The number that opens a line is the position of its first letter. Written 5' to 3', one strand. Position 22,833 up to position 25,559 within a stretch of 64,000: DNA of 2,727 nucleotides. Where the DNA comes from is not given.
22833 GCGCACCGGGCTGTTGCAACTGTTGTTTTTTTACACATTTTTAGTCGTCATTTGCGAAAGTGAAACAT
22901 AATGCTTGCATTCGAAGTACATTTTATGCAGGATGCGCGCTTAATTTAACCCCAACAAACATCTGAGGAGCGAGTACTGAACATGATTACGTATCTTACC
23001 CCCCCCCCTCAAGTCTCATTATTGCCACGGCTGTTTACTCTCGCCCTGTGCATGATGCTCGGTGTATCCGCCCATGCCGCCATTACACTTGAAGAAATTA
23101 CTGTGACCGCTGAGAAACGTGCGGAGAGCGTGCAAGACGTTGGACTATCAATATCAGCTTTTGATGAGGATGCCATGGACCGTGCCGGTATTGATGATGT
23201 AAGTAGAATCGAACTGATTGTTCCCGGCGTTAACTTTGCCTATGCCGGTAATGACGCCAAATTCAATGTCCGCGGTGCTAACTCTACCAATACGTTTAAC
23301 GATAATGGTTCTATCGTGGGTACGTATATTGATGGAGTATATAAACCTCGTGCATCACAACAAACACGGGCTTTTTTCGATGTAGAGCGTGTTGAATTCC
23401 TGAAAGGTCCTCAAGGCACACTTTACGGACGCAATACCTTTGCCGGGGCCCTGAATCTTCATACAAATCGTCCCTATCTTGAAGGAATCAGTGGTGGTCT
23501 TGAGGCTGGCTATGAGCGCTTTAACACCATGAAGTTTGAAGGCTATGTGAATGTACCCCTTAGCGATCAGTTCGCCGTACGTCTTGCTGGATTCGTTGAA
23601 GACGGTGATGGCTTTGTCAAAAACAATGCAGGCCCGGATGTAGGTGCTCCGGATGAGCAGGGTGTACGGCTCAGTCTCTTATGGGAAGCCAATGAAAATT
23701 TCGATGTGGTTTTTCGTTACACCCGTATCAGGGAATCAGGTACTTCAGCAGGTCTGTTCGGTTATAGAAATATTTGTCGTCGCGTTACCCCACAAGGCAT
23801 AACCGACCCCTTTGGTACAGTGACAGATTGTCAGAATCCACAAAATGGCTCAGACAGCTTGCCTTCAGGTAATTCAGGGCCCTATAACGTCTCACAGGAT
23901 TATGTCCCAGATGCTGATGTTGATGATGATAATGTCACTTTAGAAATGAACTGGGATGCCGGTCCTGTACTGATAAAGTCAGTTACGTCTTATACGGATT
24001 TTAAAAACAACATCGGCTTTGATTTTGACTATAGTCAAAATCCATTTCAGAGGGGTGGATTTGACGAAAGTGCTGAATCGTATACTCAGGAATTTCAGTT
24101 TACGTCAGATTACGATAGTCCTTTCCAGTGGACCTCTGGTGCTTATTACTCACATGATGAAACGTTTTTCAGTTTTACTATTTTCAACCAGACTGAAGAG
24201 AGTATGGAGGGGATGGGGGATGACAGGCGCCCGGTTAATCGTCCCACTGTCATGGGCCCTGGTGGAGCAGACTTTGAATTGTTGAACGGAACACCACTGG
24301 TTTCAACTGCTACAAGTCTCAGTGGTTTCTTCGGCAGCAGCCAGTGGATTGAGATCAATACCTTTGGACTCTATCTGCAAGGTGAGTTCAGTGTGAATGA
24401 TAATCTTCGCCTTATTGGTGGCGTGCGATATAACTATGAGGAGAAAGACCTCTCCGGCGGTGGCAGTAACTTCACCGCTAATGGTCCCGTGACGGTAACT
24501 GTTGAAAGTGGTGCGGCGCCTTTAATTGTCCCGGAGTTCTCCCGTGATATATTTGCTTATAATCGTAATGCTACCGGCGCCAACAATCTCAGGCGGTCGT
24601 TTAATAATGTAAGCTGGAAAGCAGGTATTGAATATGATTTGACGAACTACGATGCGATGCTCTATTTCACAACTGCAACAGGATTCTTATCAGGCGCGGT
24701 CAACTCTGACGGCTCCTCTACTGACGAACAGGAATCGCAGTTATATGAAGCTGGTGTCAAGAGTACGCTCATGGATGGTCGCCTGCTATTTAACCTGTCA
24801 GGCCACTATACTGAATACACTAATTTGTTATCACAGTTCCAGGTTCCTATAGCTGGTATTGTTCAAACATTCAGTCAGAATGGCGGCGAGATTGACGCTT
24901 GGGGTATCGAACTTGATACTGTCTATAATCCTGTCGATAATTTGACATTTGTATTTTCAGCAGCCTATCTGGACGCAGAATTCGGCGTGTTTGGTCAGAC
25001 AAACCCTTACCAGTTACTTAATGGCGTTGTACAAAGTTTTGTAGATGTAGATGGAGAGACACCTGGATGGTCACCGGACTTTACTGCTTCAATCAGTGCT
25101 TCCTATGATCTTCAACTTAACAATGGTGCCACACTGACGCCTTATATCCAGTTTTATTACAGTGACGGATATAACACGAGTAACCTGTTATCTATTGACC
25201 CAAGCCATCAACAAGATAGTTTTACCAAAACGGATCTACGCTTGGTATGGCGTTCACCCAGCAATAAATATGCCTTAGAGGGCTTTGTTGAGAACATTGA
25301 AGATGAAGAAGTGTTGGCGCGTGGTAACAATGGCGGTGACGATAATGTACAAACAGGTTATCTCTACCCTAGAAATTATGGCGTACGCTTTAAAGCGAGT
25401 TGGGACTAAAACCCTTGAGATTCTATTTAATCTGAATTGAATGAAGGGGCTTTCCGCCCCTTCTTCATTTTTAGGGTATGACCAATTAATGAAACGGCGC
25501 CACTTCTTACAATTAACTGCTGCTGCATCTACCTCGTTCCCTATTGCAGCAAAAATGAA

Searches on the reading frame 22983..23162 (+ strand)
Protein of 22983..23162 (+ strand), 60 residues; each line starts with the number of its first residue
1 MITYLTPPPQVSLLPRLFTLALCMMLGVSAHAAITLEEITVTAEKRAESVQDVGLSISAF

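Call 35: search_protein_representatives(protein=window:22983-23162:+)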
Query: 60 residues. Proteins with E-value up to 0.001 (for the whole library): 17; up to 1e-10: 0; up to 1e-30: 0. The best 17 are listed.
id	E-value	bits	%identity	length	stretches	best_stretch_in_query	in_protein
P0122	1.5e-05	40.7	44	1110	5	32-58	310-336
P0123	2.3e-05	40.1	57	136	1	14-60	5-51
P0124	1.1e-04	38.1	51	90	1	12-60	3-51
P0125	1.5e-04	37.5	49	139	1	18-60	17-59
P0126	1.6e-04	37.5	48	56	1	12-59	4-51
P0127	1.8e-04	37.3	51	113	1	14-60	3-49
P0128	2.0e-04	37.2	51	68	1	15-60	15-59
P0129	2.2e-04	37.1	53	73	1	4-60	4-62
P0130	4.2e-04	36.2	53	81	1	6-60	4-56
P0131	4.8e-04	36.0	59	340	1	20-60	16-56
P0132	4.8e-04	36.0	60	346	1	18-60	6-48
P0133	5.5e-04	35.8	53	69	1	16-60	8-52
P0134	7.5e-04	35.4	54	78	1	12-59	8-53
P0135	8.4e-04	35.3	45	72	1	11-59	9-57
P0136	9.4e-04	35.1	59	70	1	21-59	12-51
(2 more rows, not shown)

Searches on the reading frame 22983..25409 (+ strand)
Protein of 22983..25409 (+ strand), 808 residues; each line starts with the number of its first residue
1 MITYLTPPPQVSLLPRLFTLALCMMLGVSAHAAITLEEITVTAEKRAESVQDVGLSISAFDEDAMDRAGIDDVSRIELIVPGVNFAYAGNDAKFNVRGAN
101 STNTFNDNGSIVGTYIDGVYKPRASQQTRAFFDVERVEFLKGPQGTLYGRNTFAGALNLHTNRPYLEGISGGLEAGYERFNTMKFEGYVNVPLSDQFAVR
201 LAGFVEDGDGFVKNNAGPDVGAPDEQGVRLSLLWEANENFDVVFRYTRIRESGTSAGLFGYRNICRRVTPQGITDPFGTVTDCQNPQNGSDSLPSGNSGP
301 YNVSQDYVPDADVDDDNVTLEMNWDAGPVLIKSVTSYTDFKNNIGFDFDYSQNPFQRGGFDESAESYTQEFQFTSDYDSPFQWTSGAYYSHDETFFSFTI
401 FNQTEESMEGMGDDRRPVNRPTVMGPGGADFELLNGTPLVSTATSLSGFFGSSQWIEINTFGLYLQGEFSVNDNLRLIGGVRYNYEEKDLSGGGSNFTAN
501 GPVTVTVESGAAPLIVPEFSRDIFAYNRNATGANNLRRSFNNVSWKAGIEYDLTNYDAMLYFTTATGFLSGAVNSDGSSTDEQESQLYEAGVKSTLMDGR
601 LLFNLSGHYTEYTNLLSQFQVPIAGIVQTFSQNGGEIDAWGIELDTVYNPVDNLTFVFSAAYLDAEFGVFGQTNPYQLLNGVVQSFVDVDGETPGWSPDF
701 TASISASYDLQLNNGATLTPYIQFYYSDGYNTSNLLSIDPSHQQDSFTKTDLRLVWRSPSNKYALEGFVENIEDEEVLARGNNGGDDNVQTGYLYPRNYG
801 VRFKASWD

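Call 15: find_encoding_contigs(protein=window:22983-25409:+, flank=1000, max_places=6)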
Protein window:22983-25409:+ (808 aa): no gene with exactly this product is on record in the collection.

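Call 16: list_cluster_members(proteins=[P0001, window:22983-25406:+, window:6978-7409:+])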
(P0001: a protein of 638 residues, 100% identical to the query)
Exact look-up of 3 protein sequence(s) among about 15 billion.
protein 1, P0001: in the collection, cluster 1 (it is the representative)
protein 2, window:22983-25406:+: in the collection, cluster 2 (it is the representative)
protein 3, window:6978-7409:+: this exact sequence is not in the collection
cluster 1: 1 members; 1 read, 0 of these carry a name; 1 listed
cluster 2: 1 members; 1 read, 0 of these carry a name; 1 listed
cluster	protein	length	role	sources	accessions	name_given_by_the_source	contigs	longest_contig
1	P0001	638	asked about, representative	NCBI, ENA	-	-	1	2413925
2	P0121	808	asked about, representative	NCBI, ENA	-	-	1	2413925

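Call 61: search_protein_families(library=ncbifam, proteins=[window:22983-25406:+])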
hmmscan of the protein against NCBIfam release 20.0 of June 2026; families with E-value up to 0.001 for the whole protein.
window:22983-25406:+ (808 aa): 18 families
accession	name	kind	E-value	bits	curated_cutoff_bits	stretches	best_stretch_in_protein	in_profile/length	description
TIGR01783.1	TonB-siderophor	subfamily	4.2e-32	111.6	223.5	2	54-216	3-163/649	TonB-dependent siderophore receptor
TIGR01785.1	TonB-hemin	subfamily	2.5e-17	62.6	316.85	2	36-163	1-130/677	TonB-dependent heme/hemoglobin receptor family protein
NF007349.0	PRK09840.1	equivalog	6.7e-15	54.1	686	1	42-209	60-221/760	catecholate siderophore receptor Fiu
TIGR01786.1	TonB-hemlactrns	subfamily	9.3e-15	54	323.75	2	37-162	1-134/719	TonB-dependent hemoglobin/transferrin/lactoferrin family receptor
NF007465.0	PRK10044.1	equivalog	2.7e-13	49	803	2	526-668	473-608/726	ferrichrome porin FhuA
TIGR01779.1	TonB-B12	equivalog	6.1e-11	41.6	599.7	1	11-230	4-221/614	TonB-dependent vitamin B12 receptor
NF050067.1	TonBEntbctnRecCfrA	equivalog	9.2e-10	37.4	1200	1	22-162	12-158/698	TonB-dependent ferric enterobactin receptor CfrA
NF007926.1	PRK10641.1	equivalog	3.6e-08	32.4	836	1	21-237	12-228/617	TonB-dependent vitamin B12 receptor BtuB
NF053590.1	TonB_dep_TOL0244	equivalog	1e-07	31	645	1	36-163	10-141/604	TOL_0244 family TonB-dependent receptor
NF010010.0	PRK13483.1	equivalog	1.9e-07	29.5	927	1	29-163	24-164/660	ligand-gated channel protein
NF047944.1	FoxamRcptFoxA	equivalog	2.5e-07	29.4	1300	1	38-210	39-212/697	ferrioxamine B receptor FoxA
TIGR04056.1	OMP_RagA_SusC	subfamily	1.2e-06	27.2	368.25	0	585-654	658-727/981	SusC/RagA family TonB-linked outer membrane protein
NF049945.1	TonB_dep_FCYXU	equivalog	1.5e-06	27.1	825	0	131-214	136-221/697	TonB-dependent receptor, FCYXU motif-type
NF007478.2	PRK10064.1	equivalog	8.9e-06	24.2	745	1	25-162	20-158/663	catecholate siderophore receptor CirA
NF010048.1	PRK13524.1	subfamily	3.2e-05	22.6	493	1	32-203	36-222/744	FepA family TonB-dependent siderophore receptor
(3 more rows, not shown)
